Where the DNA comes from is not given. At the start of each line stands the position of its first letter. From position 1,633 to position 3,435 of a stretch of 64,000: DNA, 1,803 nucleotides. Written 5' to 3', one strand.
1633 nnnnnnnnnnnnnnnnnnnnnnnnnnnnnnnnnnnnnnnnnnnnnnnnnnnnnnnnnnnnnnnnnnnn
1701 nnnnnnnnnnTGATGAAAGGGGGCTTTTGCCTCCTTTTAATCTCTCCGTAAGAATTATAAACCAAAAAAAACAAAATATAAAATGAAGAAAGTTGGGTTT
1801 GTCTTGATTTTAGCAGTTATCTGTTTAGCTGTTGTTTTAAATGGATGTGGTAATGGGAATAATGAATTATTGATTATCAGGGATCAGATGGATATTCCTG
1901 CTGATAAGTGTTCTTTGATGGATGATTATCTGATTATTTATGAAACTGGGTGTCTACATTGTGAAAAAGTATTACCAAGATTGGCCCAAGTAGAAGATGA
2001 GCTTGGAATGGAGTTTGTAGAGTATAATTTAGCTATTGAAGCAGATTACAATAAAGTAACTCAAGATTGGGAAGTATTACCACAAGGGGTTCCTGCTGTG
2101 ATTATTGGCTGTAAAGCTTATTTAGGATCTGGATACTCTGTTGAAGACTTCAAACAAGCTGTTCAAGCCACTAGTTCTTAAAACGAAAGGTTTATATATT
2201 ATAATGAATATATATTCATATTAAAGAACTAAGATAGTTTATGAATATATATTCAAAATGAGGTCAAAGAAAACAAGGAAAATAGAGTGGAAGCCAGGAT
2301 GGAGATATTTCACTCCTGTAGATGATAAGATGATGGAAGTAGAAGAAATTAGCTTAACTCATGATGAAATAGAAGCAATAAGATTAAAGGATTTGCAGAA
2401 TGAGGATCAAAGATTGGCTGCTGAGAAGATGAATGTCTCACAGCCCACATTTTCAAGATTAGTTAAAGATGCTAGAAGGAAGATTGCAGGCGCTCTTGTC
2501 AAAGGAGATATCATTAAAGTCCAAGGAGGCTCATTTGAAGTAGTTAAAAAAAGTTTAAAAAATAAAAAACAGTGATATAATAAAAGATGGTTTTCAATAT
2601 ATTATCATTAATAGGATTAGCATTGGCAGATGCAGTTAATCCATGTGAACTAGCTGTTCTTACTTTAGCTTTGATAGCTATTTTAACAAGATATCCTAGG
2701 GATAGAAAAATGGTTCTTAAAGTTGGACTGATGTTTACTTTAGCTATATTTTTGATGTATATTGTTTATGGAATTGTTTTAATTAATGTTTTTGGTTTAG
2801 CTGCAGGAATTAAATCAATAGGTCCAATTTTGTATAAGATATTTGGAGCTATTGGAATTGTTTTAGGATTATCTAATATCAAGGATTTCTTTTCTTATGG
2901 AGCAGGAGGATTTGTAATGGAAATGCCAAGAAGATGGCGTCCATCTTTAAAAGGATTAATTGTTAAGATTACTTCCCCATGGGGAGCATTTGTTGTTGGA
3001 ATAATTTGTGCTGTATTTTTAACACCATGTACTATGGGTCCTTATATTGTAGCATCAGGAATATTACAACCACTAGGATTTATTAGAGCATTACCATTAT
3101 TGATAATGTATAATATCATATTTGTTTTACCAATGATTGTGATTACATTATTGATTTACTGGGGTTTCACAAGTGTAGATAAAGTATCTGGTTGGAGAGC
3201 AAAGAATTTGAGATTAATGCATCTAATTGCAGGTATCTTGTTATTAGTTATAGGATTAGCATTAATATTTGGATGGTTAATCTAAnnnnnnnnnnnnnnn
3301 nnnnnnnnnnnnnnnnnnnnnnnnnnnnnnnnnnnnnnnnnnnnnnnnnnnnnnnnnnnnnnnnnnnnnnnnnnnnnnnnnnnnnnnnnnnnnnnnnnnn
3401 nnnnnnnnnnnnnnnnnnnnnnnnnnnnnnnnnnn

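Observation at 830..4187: Secreted tandem 6-Cys-module protein clustered with extracytoplasmic thiol-redox machinery, a DUF134 regulator and a radical SAM enzyme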

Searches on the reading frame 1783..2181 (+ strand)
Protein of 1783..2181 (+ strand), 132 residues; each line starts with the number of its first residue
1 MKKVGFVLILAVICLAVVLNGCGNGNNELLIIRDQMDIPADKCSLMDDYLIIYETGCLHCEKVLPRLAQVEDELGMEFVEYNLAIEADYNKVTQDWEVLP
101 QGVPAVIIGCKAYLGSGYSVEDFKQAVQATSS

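Call 4: search_protein_families(library=pfam, proteins=[window:1783-2181:+], max_evalue=0.1)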
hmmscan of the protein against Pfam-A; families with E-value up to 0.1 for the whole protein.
window:1783-2181:+ (132 aa): 0 families

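Call 5: search_protein_families(library=ncbifam, proteins=[window:1783-2181:+], max_evalue=0.1)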
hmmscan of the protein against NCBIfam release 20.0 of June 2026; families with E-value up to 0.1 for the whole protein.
window:1783-2181:+ (132 aa): 4 families
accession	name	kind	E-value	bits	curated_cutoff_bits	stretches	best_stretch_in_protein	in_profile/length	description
TIGR02196.1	GlrX_YruB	hypoth_equivalog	0.0034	17.8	88.55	1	55-127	8-73/74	glutaredoxin-like protein, YruB-family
NF041939.2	LsoB_effector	equivalog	0.0055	17.3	60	1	1-24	3-26/43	small effector protein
TIGR00412.2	redox_disulf_2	subfamily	0.029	14.8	62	1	52-111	4-57/75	MTH895/ArsE family thioredoxin-like protein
NF033894.1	Eex_IncN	subfamily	0.082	12.8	33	0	7-23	4-19/65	EexN family lipoprotein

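Call 41: search_solved_structures(query=window:1783-2178:+, max_evalue=1)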
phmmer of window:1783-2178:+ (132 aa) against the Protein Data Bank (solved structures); distinct sequences matched with E-value up to 1: 0.

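Call 59: search_protein_families(library=pfam, proteins=[window:1783-2178:+], max_evalue=10)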
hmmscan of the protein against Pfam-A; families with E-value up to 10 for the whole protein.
window:1783-2178:+ (132 aa): 0 families

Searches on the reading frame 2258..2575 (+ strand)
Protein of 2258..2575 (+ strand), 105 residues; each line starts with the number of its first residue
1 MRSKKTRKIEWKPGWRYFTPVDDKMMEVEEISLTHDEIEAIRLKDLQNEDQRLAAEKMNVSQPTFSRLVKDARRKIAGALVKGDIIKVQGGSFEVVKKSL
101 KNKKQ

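Call 4: search_protein_families(library=pfam, proteins=[window:2258-2575:+], max_evalue=0.1)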
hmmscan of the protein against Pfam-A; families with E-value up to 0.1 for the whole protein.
window:2258-2575:+ (105 aa): 7 families
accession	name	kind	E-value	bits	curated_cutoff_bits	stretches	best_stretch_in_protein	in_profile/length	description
PF02001.22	DUF134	-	6.6e-22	78.4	27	1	2-94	6-96/98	Protein of unknown function DUF134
PF00126.33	HTH_1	-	0.0017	18.7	26.6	1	53-80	18-45/60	Bacterial regulatory helix-turn-helix protein, lysR family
PF13518.12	HTH_28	-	0.0067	16.9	25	1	39-74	4-38/52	Helix-turn-helix domain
PF00216.26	Bac_DNA_binding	-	0.01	16.5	22.4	1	55-100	11-57/90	Bacterial DNA-binding protein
PF08281.18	Sigma70_r4_2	-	0.026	14.6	25.7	1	39-76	17-54/54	Sigma-70, region 4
PF04967.18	HTH_10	-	0.055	13.7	23.1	0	55-77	30-52/53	HTH DNA binding domain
PF04545.22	Sigma70_r4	-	0.056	13.4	24.1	1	33-76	5-48/50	Sigma-70, region 4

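Call 5: search_protein_families(library=ncbifam, proteins=[window:2258-2575:+], max_evalue=0.1)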
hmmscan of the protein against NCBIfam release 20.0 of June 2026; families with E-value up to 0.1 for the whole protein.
window:2258-2575:+ (105 aa): 6 families
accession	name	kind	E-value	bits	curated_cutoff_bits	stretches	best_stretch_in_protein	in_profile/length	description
NF003257.0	PRK04217.1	equivalog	1.2e-14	54.4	115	1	2-91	11-103/110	hypothetical protein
TIGR02937.1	sigma70-ECF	superfamily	0.00012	21.8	42.9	1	32-78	117-163/165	sigma-70 family RNA polymerase sigma factor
NF053881.1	TransRegDeoRBac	equivalog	0.00045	19.5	420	1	36-85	8-54/311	DNA-binding transcriptional repressor DeoR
NF007215.0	PRK09637.1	equivalog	0.01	15.8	212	1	33-81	107-155/181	RNA polymerase sigma factor SigZ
TIGR02959.1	SigZ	equivalog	0.01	15.7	168.65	1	33-82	101-150/170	RNA polymerase sigma factor SigZ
TIGR00988.1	hip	equivalog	0.018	15.4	119.95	1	51-99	8-57/94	integration host factor subunit beta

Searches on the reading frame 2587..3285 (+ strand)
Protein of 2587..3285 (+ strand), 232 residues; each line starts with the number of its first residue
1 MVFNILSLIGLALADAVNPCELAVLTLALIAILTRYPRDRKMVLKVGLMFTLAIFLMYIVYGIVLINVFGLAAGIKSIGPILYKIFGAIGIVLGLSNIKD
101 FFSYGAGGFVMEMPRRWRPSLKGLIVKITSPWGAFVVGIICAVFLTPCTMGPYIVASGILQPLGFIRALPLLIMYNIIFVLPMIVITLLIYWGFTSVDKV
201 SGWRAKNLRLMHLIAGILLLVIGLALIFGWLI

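Call 4: search_protein_families(library=pfam, proteins=[window:2587-3285:+], max_evalue=0.1)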
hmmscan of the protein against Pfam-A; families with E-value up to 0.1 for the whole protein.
window:2587-3285:+ (232 aa): 0 families

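Call 5: search_protein_families(library=ncbifam, proteins=[window:2587-3285:+], max_evalue=0.1)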
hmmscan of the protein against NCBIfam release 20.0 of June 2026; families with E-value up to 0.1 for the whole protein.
window:2587-3285:+ (232 aa): 1 family
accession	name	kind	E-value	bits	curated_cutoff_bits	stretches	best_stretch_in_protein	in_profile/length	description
NF040495.1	tranport_ArsG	equivalog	3.4e-06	26.6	200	1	5-228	7-222/225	aromatic aminobenezylarsenical efflux permease ArsG family transporter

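Call 39: search_solved_structures(query=window:2587-3282:+, max_evalue=10, show_alignments=2)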
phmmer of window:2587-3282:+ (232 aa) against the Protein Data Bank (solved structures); distinct sequences matched with E-value up to 10: 1.
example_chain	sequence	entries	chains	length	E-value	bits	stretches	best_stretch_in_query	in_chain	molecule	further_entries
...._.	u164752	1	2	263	1.8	11.6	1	70-121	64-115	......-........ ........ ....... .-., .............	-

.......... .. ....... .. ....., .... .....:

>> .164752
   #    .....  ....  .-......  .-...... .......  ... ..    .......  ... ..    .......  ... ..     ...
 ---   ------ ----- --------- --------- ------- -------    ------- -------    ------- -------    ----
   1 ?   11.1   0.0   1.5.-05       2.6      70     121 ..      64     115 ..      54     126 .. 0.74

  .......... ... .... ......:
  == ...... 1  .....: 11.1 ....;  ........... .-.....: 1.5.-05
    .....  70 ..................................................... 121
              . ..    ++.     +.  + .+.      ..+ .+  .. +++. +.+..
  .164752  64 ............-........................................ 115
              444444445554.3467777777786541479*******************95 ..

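Call 59: search_protein_families(library=pfam, proteins=[window:2587-3282:+], max_evalue=10)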
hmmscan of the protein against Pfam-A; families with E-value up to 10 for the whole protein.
window:2587-3282:+ (232 aa): 1 family
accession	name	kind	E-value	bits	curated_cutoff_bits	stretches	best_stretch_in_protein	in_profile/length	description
PF07664.17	FeoB_C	-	0.27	11.4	26.6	1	101-128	24-51/54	Ferrous iron transport protein B C terminus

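Call 61: find_homologous_proteins(query=window:2587-3282:+, max_evalue=0.001)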
Query window:2587-3282:+ (232 aa): 374 proteins with E <= 0.001 among 5953 candidates; the best 120 are listed.
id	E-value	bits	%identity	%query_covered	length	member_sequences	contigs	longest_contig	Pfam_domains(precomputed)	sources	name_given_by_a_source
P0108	3.9e-139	480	100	100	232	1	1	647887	-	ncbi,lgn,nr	ncbi:MAG: hypothetical protein JSW08_02345 [archaeon]|nr:MAG: hypothetical protein JSW08_02345 [arch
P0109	2.9e-101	356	71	99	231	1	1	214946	-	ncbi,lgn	ncbi:MAG: hypothetical protein QXP53_00675 [Candidatus Pacearchaeota archaeon]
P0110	3.1e-99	350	71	93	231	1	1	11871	-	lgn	-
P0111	1.9e-98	347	71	91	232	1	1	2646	-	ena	-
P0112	1.0e-97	345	70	97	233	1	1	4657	PF11139.15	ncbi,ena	-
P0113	1.6e-97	344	68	97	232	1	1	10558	PF11139.15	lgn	-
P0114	1.5e-96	341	68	97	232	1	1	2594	PF11139.15,PF13386.13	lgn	-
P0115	1.1e-94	335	70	97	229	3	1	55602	-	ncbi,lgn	ncbi:MAG: hypothetical protein QXL88_01245 [Candidatus Pacearchaeota archaeon]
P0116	4.9e-94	333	66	97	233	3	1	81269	PF11139.15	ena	-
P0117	3.9e-92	326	67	98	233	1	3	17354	PF11139.15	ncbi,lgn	-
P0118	4.5e-92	326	64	99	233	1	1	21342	-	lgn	-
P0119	7.8e-92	325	65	98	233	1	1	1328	-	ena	-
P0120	6.2e-91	323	68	97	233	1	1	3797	PF11139.15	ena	-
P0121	7.6e-91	322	67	92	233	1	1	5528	PF11139.15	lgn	-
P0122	8.1e-91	322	66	98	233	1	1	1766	PF11139.15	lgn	-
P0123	1.1e-90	322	64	98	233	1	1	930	PF11139.15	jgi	jgi:cytochrome c biogenesis protein CcdA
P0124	1.6e-90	321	63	99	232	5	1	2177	PF11139.15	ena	-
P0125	1.7e-90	321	65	98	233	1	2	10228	PF11139.15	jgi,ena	-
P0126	2.7e-90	320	84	71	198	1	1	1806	PF11139.15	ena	-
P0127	2.9e-90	320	67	92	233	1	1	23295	PF11139.15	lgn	-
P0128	4.8e-90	320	67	97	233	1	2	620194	PF11139.15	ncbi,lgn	ncbi:MAG: hypothetical protein QXK80_00210 [Candidatus Pacearchaeota archaeon]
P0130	6.7e-90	319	65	92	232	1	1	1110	PF11139.15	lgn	-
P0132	1.7e-89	318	67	97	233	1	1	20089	PF11139.15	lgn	-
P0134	4.7e-89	316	64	98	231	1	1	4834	PF11139.15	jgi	jgi:cytochrome c biogenesis protein CcdA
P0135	5.6e-89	316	63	100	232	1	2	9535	PF11139.15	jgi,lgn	jgi:cytochrome c biogenesis protein CcdA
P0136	7.1e-89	316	65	97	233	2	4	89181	PF11139.15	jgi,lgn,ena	-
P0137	7.3e-89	316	65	97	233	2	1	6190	PF11139.15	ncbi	ncbi:MAG: hypothetical protein QW625_03730 [Candidatus Nanoarchaeia archaeon]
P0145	1.7e-87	311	60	100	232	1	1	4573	PF11139.15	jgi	jgi:cytochrome c biogenesis protein CcdA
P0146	2.7e-87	311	64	97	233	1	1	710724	-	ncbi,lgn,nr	ncbi:MAG: hypothetical protein IB618_04165 [Candidatus Pacearchaeota archaeon]|nr:MAG: hypothetical 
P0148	1.6e-86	308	63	100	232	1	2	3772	PF11139.15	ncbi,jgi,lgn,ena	-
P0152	1.1e-85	305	63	92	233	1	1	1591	PF13386.13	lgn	-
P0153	4.4e-85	303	63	97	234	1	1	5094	PF11139.15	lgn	-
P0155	2.3e-81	291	60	100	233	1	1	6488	PF11139.15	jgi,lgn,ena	-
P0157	3.1e-79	284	56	97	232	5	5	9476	PF11139.15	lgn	-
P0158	3.2e-79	284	58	100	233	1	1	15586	PF11139.15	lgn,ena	-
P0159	5.4e-79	283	57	89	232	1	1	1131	PF11139.15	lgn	-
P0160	8.4e-79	283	56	93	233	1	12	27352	PF11139.15,PF13386.13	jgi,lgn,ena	jgi:cytochrome c biogenesis protein CcdA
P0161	1.4e-78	282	55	93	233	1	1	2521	PF11139.15,PF13386.13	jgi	-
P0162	4.1e-78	281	58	91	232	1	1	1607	PF11139.15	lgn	-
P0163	4.2e-78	281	58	97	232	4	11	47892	PF11139.15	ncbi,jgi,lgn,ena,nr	ncbi:hypothetical protein J4465_02985 [Candidatus Pacearchaeota archaeon]|nr:hypothetical protein [C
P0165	3.3e-77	278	55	90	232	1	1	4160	PF11139.15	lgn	-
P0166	1.1e-76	276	57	95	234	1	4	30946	PF11139.15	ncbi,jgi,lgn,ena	-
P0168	6.9e-76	273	55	98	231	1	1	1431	PF11139.15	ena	-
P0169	3.7e-75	271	55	95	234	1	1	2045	PF11139.15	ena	-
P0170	8.4e-74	266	55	95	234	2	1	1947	PF11139.15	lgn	-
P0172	6.1e-71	257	56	96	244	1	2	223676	PF11139.15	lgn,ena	-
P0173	7.9e-70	253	53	100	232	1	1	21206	PF11139.15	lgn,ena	-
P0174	1.7e-69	252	54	99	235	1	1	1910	PF11139.15,PF13386.13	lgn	-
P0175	1.7e-69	252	52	97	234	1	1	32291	PF11139.15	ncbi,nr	ncbi:MAG: hypothetical protein Q7R52_04200 [archaeon]|nr:hypothetical protein [archaeon]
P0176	2.6e-69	252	54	97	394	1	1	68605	PF11139.15,PF13386.13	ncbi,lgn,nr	ncbi:MAG: cytochrome c biogenesis protein CcdA [Candidatus ainarchaeum sp.]|nr:cytochrome c biogenes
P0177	2.9e-69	252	52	100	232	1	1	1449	PF11139.15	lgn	-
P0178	3.2e-69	251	53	98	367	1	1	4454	PF11139.15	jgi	jgi:cytochrome c biogenesis protein CcdA/glutaredoxin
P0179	3.6e-69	251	52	98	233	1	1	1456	PF11139.15,PF13386.13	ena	-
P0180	5.0e-69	251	52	98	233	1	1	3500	PF11139.15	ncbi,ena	-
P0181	5.3e-69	251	54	91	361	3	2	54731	PF11139.15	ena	-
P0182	6.5e-69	250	54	98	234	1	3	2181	PF11139.15,PF13386.13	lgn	-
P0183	8.5e-69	250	54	95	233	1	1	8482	PF11139.15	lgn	-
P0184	8.6e-69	250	52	97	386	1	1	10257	PF11139.15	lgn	-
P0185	1.1e-68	250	54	97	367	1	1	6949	PF11139.15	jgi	-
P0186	1.2e-68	250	54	97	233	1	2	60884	PF11139.15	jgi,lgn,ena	jgi:cytochrome c biogenesis protein CcdA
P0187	1.7e-68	249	53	95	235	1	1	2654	PF11139.15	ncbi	-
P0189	2.4e-68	249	52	95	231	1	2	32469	PF11139.15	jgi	jgi:cytochrome c biogenesis protein CcdA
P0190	2.5e-68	249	54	98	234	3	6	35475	PF11139.15,PF13386.13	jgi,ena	-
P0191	2.5e-68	249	54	96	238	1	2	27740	PF11139.15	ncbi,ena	-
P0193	5.1e-68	248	55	87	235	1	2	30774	PF11139.15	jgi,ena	-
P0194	5.3e-68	247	53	88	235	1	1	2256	PF11139.15,PF13386.13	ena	-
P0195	5.3e-68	247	57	95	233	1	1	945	PF11139.15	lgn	-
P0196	5.3e-68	247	52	98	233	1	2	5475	PF11139.15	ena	-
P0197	7.3e-68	247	52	98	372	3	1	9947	PF11139.15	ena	-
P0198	7.5e-68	247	51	98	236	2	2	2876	PF11139.15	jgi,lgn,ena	-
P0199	1.0e-67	247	53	97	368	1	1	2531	PF11139.15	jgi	-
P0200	1.3e-67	246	51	99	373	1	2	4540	PF11139.15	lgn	-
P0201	1.5e-67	246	52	98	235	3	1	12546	PF11139.15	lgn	-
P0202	1.6e-67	246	52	97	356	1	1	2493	PF11139.15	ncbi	-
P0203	1.7e-67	246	52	95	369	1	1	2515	PF00462.31,PF11139.15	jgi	jgi:cytochrome c biogenesis protein CcdA/glutaredoxin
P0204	1.8e-67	246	52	95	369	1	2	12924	PF00462.31,PF11139.15,PF13386.13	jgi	jgi:cytochrome c biogenesis protein CcdA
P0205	1.9e-67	246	52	97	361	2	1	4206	PF11139.15,PF13386.13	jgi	-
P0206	1.9e-67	246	51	100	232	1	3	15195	PF11139.15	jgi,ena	-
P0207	2.1e-67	246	52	100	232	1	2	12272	PF11139.15,PF13386.13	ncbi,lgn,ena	-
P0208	2.3e-67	245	53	97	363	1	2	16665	PF11139.15,PF13386.13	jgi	-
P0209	3.0e-67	245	52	100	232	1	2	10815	PF11139.15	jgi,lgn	-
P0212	3.6e-67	245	52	96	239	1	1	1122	PF11139.15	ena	-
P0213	3.8e-67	245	53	97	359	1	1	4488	PF11139.15,PF13386.13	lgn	-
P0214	5.3e-67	244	52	97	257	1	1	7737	PF11139.15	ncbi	-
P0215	7.4e-67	244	52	95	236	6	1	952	PF11139.15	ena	-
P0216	7.7e-67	244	52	88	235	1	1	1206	PF11139.15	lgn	-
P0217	8.1e-67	244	51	100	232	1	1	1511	PF11139.15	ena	-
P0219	9.2e-67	243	53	98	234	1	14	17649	PF11139.15,PF13386.13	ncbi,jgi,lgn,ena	-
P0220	9.2e-67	243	52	99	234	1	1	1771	PF11139.15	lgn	-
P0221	1.0e-66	243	56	88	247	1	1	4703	PF11139.15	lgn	-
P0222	1.1e-66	243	53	88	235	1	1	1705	PF11139.15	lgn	-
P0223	1.1e-66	243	51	98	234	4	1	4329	PF11139.15,PF13386.13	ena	-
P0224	1.2e-66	243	50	99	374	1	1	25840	PF11139.15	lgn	-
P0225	1.2e-66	243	51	90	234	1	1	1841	PF11139.15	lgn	-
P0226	1.3e-66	243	52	95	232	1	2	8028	PF11139.15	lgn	-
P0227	1.4e-66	243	52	100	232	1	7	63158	PF13386.13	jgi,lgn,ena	jgi:cytochrome c biogenesis protein CcdA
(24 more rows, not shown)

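Call 62: find_encoding_contigs(protein=P0109, flank=5000, max_places=1)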
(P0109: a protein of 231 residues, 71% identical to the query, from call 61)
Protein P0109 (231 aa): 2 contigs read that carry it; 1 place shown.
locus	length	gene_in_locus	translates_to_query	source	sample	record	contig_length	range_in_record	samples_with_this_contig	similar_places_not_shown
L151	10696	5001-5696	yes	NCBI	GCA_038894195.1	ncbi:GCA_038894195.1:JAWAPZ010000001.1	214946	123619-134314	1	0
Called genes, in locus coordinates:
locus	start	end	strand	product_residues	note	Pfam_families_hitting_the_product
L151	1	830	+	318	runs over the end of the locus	PF18297:NFACT-R_2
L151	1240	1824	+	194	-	PF00805:Pentapeptide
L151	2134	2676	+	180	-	PF00210:Ferritin (weak), PF02915:Rubrerythrin, PF23458:DUF7130 (weak), PF21349:RUBY_RBDX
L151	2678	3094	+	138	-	-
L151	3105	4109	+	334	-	-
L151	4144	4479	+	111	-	PF17253:DUF5320 (faint)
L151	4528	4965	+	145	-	PF02001:DUF134, PF08281:Sigma70_r4_2 (weak)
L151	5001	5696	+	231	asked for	-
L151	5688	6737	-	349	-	PF00149:Metallophos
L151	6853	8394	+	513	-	PF03063:Prismane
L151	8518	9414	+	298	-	PF00890:FAD_binding_2 (faint), PF01134:GIDA (faint), PF01266:DAO (faint), PF01494:FAD_binding_3 (faint), PF01946:Thi4 (faint), PF03486:HI0933_like (faint), PF07992:Pyr_redox_2, PF13738:Pyr_redox_3, +2 more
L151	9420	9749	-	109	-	-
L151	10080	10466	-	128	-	PF01966:HD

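Call 63: find_encoding_contigs(protein=P0128, flank=5000, max_places=1)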
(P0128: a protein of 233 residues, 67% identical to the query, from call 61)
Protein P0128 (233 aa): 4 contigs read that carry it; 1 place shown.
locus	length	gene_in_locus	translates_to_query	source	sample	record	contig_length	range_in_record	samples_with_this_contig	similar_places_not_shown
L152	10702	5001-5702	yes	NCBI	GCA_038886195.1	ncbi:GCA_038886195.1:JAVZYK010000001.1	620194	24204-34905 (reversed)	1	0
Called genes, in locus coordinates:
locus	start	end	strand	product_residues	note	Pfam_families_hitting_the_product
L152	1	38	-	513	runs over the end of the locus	PF03063:Prismane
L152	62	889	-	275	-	PF01515:PTA_PTB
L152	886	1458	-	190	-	PF01558:POR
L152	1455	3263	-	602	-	PF01855:POR_N, PF02775:TPP_enzyme_C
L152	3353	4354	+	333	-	PF02568:ThiI, PF03054:tRNA_Me_trans (weak), PF18297:NFACT-R_2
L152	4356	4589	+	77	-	PF00462:Glutaredoxin, PF13192:Thioredoxin_3 (weak)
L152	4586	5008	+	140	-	-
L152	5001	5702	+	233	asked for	PF11139:SfLAP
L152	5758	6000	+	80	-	PF26604:CBU_0592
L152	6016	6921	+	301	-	PF00890:FAD_binding_2 (weak), PF01134:GIDA (faint), PF01266:DAO (faint), PF03486:HI0933_like (faint), PF07992:Pyr_redox_2, PF12831:FAD_oxidored (faint), PF13738:Pyr_redox_3, PF00070:Pyr_redox, +1 more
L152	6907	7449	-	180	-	PF01769:MgtE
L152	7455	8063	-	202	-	PF01769:MgtE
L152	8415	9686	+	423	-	-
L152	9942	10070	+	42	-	-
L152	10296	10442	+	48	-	-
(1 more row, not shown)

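Call 64: find_encoding_contigs(protein=P0146, flank=5000, max_places=1)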
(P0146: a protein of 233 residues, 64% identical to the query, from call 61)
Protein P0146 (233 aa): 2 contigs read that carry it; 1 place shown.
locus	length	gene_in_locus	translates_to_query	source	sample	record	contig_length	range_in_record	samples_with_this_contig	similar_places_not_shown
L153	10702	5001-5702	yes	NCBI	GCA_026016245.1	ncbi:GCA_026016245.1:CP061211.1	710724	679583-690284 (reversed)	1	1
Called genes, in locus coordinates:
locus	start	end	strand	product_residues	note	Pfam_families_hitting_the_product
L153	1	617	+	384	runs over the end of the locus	PF00266:Aminotran_5, PF01041:DegT_DnrJ_EryC1, PF01212:Beta_elim_lyase (faint)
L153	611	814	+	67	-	-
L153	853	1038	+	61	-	PF08984:DUF1858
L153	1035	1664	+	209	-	PF00702:Hydrolase, PF12710:HAD, PF13344:Hydrolase_6 (faint), PF13419:HAD_2, PF13242:Hydrolase_like (weak)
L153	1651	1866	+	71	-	-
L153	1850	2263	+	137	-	PF01592:NifU_N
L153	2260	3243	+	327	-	PF02568:ThiI, PF18297:NFACT-R_2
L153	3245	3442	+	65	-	PF20095:DUF6485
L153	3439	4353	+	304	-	PF01636:APH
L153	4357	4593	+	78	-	PF00462:Glutaredoxin, PF13417:GST_N_3 (weak)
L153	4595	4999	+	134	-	-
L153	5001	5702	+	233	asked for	-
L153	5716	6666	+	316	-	PF01134:GIDA (faint), PF03486:HI0933_like (faint), PF07992:Pyr_redox_2, PF12831:FAD_oxidored (faint), PF13738:Pyr_redox_3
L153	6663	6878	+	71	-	-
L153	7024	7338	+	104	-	-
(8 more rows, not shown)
